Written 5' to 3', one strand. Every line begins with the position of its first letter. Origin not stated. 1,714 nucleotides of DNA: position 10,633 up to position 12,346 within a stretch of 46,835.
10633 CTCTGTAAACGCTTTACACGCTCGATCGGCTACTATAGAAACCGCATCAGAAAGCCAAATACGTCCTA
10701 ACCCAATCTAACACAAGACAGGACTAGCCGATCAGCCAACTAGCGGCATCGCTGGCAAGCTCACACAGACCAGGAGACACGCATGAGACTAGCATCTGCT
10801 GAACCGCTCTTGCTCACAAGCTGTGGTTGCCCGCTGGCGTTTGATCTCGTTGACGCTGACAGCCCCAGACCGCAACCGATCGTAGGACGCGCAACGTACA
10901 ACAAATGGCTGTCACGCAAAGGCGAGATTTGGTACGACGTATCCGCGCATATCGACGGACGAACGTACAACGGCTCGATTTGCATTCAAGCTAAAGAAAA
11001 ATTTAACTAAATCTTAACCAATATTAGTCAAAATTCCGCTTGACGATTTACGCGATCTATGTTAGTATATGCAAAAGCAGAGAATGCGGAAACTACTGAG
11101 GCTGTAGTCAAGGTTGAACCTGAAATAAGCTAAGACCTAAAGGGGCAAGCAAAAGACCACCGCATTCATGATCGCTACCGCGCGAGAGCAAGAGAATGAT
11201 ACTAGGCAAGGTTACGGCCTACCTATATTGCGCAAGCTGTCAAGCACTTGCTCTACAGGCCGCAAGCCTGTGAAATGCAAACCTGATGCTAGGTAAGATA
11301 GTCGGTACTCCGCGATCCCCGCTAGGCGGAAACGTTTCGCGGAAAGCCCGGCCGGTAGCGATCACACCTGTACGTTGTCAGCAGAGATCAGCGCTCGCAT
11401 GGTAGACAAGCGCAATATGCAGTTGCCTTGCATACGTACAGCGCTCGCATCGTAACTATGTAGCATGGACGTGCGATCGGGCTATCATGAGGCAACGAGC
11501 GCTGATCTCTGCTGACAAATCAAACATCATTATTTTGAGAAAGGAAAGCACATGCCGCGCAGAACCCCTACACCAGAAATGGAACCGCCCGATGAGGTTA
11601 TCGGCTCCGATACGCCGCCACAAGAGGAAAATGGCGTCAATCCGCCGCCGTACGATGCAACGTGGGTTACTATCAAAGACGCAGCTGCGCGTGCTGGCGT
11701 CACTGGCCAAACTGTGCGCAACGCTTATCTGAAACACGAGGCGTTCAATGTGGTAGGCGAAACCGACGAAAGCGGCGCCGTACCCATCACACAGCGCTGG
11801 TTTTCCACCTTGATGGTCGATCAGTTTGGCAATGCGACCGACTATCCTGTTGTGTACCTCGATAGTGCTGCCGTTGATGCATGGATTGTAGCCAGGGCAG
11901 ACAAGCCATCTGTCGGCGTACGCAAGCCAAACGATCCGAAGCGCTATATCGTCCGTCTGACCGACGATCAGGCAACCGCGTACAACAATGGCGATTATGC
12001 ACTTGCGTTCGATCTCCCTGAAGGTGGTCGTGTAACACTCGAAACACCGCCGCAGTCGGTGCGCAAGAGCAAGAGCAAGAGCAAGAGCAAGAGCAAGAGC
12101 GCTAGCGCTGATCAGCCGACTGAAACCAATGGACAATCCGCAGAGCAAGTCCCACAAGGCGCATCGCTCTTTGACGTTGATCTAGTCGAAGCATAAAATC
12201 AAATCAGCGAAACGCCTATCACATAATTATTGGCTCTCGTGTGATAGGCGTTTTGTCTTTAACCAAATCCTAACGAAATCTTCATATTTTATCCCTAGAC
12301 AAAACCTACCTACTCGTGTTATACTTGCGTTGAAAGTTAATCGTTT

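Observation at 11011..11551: Largest ORF-free gap in the genome: a promoter-driven, roughly 450-nt candidate structured RNA (or origin) upstream of an HTH gene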

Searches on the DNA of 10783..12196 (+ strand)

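Call 6: search_rna_families(source=window, start=10900, end=11700, threshold=evalue, max_evalue=10)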
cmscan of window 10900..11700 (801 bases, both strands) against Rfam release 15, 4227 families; matches with E-value up to 10: 1.
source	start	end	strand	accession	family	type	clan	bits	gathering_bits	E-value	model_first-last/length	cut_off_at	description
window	10991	11039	-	RF03171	mir-1012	Gene; miRNA;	-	18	70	1.8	1-59/59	no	mir-1012 microRNA precursor family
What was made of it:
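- On Any Rfam 15 family (riboswitches, ribozymes, group I/II introns, GOLLD, ROOL, OLE, HEARO, 6S, tmRNA and the rest): In E-value mode on 10900-11700 the only match is a chance miRNA hit with E 1.8 (call 6).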

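Call 43: search_rna_families(sources=[L004, L005, L014, L015, L002, L018, L011, L008, L009], threshold=evalue, max_evalue=1)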
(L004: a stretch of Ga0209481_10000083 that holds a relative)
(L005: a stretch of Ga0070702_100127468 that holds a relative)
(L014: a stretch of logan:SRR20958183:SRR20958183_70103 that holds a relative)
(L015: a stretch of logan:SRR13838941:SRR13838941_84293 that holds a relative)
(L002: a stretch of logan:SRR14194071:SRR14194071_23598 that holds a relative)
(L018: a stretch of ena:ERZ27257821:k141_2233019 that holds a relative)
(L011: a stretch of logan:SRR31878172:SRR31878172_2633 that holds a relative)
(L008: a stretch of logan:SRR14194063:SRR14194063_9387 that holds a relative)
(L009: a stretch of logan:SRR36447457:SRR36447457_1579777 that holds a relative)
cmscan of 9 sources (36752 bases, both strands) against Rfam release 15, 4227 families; matches with E-value up to 1: 0.
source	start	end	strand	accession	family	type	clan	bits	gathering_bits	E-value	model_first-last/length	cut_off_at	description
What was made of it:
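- On Any Rfam 15 family (riboswitches, ribozymes, group I/II introns, GOLLD, ROOL, OLE, HEARO, 6S, tmRNA and the rest): Zero matches at E up to 1 in 9 related loci (call 43).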

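Call 55: build_rna_model(alignment_id=A4)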
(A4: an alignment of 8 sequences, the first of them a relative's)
Model R1 built from alignment A4 (8 sequences, 233 columns); structure: RNAalifold consensus.
model positions 178; base pairs 46; branch points 2; effective number of sequences 1.14; information 0.591 bits per position. Calibrated on 0.2 Mb of random sequence (short: E-values are rough).
structure used (alignment columns):
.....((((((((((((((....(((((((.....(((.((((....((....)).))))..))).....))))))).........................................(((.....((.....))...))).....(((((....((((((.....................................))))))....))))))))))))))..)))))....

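Call 56: search_with_rna_model(model_id=R1, sources=[window, L004, L005, L011, L015, L001, L014], max_evalue=10, show_alignments=4)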
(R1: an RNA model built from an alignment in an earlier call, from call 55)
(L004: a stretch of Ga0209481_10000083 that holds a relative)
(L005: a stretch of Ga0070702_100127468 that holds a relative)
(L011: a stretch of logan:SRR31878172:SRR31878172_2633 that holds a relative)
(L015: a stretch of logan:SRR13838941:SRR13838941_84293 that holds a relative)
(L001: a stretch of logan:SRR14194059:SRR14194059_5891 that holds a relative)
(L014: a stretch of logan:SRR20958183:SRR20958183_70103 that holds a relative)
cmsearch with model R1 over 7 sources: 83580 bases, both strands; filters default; matches with E-value up to 10: 7.
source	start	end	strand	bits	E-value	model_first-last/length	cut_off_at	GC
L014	1395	1565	+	178.8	3.4e-45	1-178/178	no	0.6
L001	5732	5908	+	165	1.4e-41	1-178/178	no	0.56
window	11248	11361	+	24.2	7.2e-05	1-178/178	no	0.58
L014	1397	1566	-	23.8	9.3e-05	1-178/178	no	0.59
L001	16621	16675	-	12.9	0.064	1-178/178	no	0.64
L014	2695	2723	-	8.4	0.99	1-178/178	no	0.76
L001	9759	9835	+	6.8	2.5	1-178/178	no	0.51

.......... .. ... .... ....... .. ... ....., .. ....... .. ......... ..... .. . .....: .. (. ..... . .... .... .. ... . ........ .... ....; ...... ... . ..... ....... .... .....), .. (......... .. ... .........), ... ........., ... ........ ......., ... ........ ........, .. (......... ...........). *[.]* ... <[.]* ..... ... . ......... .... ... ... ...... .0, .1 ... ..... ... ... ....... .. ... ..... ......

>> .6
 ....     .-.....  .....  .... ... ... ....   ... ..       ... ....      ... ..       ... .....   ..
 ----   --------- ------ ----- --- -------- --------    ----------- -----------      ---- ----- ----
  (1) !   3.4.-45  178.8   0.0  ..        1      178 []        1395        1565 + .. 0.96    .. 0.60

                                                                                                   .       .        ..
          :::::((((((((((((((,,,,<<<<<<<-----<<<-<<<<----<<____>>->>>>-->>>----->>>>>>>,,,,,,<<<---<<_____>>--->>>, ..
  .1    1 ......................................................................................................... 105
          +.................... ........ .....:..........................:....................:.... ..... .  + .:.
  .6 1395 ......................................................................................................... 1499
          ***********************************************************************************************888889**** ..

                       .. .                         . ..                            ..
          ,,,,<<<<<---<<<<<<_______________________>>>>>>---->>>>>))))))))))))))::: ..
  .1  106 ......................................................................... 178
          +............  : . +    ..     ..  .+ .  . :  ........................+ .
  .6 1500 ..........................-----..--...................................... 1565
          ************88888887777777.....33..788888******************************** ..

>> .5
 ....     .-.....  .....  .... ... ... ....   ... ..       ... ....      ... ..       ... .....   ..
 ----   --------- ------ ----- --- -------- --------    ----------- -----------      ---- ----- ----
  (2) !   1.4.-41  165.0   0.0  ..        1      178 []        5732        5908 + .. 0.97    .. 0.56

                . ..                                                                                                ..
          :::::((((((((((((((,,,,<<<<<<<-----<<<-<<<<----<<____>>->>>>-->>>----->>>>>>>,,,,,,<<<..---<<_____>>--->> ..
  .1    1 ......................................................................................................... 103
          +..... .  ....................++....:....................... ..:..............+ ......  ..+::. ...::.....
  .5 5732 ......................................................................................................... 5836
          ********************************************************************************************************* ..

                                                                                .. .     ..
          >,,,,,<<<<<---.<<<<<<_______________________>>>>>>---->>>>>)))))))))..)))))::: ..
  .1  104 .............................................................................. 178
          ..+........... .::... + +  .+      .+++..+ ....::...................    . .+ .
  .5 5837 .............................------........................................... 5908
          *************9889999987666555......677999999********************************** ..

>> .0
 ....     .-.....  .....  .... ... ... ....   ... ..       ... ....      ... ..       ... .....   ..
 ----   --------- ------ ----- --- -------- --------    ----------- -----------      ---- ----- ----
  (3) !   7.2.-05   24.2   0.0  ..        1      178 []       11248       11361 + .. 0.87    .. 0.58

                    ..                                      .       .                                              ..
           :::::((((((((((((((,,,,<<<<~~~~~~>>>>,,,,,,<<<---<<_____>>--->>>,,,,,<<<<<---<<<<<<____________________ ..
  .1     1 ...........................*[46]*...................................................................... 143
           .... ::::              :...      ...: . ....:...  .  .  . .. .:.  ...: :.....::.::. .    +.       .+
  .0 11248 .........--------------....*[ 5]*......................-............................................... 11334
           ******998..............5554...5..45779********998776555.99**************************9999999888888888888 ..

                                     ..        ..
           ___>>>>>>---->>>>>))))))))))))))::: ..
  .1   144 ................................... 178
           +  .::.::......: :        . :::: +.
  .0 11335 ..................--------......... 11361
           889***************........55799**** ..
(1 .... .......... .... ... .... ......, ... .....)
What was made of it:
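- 11169..11364 (+): Module A' (divergent member of module A).
- P1: 11169-80/11353-64.
- P2a: 11185-92/11247-54.
- Hairpin: 11255-71.
- Junction AAAUGCAA: 11273-80.
- P3: 11281-85/11290-94.
- P4: 11301-05/11348-52 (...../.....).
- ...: 11306-08.
- P5: 11309-14/11338-43, with an inner hairpin.
- AAGC: 11344-47. Covariance model R1, built from 8 relatives without the window, hits only 11248-11361 on the + strand in the whole window (24.2 bits, E 7e-5; call 56).
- On Riboswitch: The window version keeps these motifs (call 56).
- Model R1 (window excluded from its seed) finds only 11248-11361 on the + strand, E 7e-5 (call 56).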

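Call 71: search_with_rna_model(model_id=R1, sources=[window, L001, L002, L008, L009, L012, L013, L014, L018], max_evalue=0.00005, make_alignment=true)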
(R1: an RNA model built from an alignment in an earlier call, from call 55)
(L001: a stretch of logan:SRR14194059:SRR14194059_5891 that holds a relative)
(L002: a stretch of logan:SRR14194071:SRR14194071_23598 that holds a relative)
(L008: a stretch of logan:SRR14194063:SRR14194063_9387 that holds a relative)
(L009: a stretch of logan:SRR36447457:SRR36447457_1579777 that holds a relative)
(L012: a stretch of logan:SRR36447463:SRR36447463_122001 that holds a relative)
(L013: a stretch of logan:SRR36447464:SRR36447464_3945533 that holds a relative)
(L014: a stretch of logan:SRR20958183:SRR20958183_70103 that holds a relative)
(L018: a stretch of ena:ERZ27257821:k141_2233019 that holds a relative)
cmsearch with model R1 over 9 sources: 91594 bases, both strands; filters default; matches with E-value up to 0.00005: 9.
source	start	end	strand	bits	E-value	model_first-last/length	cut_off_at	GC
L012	2289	2473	+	186.9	2.8e-47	1-178/178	no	0.62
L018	1255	1440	+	183.6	2e-46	1-178/178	no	0.61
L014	1395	1565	+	178.8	3.7e-45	1-178/178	no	0.6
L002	924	1125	+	176.1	1.8e-44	1-178/178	no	0.52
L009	3289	3468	+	176.1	1.9e-44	1-178/178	no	0.58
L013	2237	2436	+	175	3.5e-44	1-178/178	no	0.57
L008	3289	3482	+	170.4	5.7e-43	1-178/178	no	0.55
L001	5732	5908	+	165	1.5e-41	1-178/178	no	0.56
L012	2291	2475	-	25.6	3.4e-05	1-178/178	no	0.62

Alignment A5: 9 matches aligned to the model, 309 columns, each read 5' to 3' on its own strand. Consensus structure (alignment columns), stored with it:
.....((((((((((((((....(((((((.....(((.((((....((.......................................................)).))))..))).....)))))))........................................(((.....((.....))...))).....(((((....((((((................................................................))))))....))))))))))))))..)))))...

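Call 76: search_with_rna_model(model_id=R2, source=window, start=10900, end=11700, filters=off, max_evalue=10, show_alignments=2)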
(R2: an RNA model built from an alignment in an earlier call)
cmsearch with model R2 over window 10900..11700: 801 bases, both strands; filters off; matches with E-value up to 10: 8.
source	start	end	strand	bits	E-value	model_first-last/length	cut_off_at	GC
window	11379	11514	-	9.1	0.081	1-109/109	no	0.54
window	11377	11516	+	8.3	0.12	1-109/109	no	0.54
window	11209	11268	-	2.4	2.6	1-109/109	no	0.55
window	11005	11040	-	1.9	3.5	1-109/109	no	0.28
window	11103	11232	+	1.8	3.6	1-109/109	no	0.48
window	11311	11323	-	1.7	3.9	47-59/109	no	0.77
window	11616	11636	-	1.2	5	1-109/109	no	0.57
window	11613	11699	+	0.8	6.2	1-109/109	no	0.61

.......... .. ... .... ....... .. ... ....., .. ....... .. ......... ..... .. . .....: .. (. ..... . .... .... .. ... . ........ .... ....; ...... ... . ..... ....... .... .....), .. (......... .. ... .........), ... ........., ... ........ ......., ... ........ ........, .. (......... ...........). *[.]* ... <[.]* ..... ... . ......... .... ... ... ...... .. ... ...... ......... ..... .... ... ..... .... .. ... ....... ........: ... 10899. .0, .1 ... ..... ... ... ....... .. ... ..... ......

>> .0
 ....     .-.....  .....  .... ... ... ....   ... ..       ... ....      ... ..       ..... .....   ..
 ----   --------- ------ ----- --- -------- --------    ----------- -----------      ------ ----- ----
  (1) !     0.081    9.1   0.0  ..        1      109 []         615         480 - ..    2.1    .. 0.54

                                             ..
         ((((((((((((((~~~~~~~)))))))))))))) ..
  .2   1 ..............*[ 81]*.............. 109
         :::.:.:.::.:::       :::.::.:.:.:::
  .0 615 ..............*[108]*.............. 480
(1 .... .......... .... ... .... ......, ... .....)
